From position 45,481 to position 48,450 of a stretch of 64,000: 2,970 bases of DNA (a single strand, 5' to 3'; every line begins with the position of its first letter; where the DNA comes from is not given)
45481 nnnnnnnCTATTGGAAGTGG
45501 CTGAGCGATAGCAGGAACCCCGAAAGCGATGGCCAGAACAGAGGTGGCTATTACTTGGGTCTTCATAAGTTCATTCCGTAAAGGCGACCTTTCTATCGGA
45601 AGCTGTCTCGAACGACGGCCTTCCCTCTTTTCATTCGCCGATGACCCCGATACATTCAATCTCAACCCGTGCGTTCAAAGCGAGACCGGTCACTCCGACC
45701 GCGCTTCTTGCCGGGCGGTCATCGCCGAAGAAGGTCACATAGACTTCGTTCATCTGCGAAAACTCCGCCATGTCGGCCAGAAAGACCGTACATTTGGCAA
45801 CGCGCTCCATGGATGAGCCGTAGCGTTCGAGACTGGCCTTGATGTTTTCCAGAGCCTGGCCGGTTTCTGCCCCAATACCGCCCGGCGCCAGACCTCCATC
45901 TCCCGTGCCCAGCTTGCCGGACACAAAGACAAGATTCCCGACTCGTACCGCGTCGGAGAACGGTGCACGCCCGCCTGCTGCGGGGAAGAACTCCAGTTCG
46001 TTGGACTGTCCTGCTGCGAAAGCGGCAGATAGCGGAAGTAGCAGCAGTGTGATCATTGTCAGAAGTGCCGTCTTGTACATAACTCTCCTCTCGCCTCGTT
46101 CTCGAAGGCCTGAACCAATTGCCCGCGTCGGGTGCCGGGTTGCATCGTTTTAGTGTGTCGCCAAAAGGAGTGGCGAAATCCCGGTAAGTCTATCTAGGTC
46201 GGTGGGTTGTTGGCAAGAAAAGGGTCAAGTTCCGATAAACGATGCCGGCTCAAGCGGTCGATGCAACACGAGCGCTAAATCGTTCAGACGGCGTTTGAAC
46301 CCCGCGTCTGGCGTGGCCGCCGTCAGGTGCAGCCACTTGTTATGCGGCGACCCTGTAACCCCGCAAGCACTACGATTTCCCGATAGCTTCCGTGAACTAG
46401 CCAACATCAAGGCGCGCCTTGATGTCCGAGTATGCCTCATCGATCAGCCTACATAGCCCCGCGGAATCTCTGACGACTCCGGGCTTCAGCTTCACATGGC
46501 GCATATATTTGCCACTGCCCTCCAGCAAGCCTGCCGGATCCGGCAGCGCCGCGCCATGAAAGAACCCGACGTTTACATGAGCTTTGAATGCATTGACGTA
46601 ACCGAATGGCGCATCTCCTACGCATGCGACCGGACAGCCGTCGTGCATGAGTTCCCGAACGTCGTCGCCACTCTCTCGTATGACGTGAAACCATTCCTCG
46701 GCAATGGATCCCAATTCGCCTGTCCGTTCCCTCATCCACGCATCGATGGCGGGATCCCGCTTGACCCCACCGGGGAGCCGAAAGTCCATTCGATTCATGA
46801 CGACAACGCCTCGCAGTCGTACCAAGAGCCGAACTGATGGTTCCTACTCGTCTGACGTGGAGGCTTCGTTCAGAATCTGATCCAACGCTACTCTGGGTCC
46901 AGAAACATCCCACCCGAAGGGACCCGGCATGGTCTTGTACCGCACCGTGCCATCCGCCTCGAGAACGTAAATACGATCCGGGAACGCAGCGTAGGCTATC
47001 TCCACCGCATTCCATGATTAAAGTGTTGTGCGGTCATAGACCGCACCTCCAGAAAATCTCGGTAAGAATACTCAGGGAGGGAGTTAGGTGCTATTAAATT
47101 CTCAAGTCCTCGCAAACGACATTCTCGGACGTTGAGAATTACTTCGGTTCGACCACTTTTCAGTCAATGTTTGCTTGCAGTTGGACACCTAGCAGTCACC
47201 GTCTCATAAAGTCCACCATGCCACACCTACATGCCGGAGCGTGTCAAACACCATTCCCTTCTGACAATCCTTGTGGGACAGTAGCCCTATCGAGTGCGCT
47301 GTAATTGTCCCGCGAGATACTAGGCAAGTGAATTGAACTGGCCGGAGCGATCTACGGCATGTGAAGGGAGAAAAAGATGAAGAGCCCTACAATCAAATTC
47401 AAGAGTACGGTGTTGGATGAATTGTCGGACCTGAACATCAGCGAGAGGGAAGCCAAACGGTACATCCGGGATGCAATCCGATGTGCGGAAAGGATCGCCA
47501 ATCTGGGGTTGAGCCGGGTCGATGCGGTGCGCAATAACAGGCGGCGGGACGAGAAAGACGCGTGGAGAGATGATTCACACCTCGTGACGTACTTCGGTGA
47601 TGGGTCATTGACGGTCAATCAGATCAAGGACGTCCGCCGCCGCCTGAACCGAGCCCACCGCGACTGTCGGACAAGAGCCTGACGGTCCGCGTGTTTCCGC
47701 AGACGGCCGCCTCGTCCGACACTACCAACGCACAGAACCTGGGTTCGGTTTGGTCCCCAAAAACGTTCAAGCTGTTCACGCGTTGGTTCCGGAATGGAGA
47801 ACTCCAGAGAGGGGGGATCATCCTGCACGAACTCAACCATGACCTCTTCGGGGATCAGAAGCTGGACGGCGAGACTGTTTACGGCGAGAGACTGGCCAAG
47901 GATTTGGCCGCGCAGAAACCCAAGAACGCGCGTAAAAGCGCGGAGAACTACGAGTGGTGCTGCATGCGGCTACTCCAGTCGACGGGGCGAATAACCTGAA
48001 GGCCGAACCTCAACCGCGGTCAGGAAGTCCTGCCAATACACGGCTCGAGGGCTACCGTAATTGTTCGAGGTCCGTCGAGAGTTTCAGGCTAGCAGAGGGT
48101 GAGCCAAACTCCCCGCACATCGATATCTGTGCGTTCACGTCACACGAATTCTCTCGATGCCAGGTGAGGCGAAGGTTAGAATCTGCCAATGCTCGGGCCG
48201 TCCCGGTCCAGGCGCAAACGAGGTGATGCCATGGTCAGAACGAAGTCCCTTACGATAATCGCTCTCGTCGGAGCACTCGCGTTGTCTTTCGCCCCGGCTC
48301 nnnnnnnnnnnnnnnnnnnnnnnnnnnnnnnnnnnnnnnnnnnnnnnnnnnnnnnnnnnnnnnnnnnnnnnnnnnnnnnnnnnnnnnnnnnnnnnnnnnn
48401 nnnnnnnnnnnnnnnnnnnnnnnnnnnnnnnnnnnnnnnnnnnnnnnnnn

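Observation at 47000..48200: Low-GC islet encoding an aspzincin (M35/deuterolysin)-like metalloprotease without signal peptide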

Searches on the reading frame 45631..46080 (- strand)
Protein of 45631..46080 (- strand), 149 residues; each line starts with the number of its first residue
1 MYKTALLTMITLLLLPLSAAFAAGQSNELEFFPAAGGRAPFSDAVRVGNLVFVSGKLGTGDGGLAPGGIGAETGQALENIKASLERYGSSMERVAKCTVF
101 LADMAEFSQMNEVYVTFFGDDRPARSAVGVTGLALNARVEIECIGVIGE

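Call 24: search_protein_families(library=pfam, proteins=[window:45631-46080:-], max_evalue=0.01)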
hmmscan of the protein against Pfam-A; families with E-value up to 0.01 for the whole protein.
window:45631-46080:- (149 aa): 1 family
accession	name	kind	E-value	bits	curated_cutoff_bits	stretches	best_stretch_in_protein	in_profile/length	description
PF01042.26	Ribonuc_L-PSP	-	7.7e-32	110.3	27.3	1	38-146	8-120/121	Endoribonuclease L-PSP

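Call 80: find_encoding_contigs(protein=window:45631-46077:-, flank=2000, max_places=4)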
Protein window:45631-46077:- (148 aa): no gene with exactly this product is on record in the collection.

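Call 82: find_encoding_contigs(protein=window:45634-46080:-, flank=2000, max_places=4)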
Protein window:45634-46080:- (149 aa): 1 contig read that carries it; 1 place shown.
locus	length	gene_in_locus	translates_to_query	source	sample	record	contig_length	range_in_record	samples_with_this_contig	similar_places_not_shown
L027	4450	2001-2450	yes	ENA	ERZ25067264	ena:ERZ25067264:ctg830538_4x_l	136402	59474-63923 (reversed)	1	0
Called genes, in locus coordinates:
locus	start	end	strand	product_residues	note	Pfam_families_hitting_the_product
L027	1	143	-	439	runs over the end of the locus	PF13546:DDE_5, PF01609:DDE_Tnp_1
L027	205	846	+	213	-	-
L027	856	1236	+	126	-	PF00837:T4_deiodinase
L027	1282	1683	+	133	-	PF08818:DUF1801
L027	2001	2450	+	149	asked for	PF01042:Ribonuc_L-PSP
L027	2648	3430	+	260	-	PF02900:LigB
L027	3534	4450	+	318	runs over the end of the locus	PF00753:Lactamase_B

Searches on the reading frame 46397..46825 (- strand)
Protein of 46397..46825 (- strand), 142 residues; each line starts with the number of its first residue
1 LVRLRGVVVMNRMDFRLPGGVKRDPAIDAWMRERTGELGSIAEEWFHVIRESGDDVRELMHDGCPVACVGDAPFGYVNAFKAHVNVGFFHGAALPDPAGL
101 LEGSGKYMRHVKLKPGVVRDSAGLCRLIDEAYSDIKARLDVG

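Call 24: search_protein_families(library=pfam, proteins=[window:46397-46825:-], max_evalue=0.01)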
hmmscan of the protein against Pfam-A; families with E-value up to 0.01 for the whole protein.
window:46397-46825:- (142 aa): 1 family
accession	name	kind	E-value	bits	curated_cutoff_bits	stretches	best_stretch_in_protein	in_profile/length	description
PF08818.16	DUF1801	-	8.9e-08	32.9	27.2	1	41-130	4-83/85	Domain of unknown function (DU1801)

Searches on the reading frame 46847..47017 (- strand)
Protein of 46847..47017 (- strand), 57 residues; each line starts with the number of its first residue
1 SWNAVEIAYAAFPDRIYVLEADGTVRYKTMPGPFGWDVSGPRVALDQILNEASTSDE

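Call 24: search_protein_families(library=pfam, proteins=[window:46847-47017:-], max_evalue=0.01)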
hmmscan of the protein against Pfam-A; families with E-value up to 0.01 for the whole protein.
seq(57 aa): 1 family
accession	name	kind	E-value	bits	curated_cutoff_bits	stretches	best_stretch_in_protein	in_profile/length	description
PF00837.23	T4_deiodinase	-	3.8e-05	23.5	27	1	3-47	192-235/237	Iodothyronine deiodinase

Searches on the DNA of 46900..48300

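Call 73: search_rna_families(source=window, start=46900, end=48300, threshold=evalue, max_evalue=1)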
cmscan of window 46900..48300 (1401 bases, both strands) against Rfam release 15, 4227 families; matches with E-value up to 1: 0.
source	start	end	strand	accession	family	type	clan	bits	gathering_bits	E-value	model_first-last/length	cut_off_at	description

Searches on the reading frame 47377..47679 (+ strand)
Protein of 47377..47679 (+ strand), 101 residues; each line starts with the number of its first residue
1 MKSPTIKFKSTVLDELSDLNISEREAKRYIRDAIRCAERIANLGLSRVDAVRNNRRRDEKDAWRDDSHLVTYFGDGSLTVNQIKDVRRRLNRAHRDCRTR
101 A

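Call 7: search_protein_families(library=pfam, proteins=[window:47377-47679:+], max_evalue=10)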
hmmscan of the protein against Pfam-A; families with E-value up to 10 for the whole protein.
seq(101 aa): 0 families

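Call 42: find_encoding_contigs(protein=window:47377-47679:+, flank=3000, max_places=6)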
Protein window:47377-47679:+ (101 aa): 1 contig read that carries it; 1 place shown.
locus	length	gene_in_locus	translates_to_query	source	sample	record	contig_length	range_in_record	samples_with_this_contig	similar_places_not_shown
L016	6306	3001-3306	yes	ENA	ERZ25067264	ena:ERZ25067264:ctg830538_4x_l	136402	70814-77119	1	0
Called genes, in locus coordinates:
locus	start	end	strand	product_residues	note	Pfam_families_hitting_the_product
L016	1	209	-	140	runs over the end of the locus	PF19649:DUF6152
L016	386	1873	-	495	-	PF07519:Tannase, PF00326:Peptidase_S9 (faint)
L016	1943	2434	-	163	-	-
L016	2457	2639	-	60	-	-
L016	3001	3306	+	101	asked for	-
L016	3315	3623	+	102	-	PF14521:Aspzincin_M35 (weak)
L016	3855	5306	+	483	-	PF00144:Beta-lactamase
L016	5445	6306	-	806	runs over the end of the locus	PF03713:DUF305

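Call 47: find_encoding_contigs(protein=window:47377-47679:+, flank=10000, max_places=10)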
Protein window:47377-47679:+ (101 aa): 1 contig read that carries it; 1 place shown.
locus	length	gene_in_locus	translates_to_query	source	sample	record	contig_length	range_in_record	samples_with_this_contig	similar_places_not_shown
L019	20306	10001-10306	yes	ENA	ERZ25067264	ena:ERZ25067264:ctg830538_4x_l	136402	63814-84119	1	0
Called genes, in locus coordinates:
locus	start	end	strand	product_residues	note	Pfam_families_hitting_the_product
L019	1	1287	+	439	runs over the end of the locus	PF13546:DDE_5, PF01609:DDE_Tnp_1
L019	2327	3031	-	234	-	-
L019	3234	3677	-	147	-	-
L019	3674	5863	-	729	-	PF00069:Pkinase, PF01636:APH (faint), PF07714:PK_Tyr_Ser-Thr, PF03109:ABC1 (weak), PF26550:Tricorn_2nd (faint), PF26549:Tricorn_N (weak), PF07676:PD40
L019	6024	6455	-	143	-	-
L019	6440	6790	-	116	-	-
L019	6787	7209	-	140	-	PF19649:DUF6152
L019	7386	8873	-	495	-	PF07519:Tannase, PF00326:Peptidase_S9 (faint)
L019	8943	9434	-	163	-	-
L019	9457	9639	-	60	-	-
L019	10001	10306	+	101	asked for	-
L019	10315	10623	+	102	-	PF14521:Aspzincin_M35 (weak)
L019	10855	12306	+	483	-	PF00144:Beta-lactamase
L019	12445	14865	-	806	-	PF03713:DUF305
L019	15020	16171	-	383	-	PF07995:GSDH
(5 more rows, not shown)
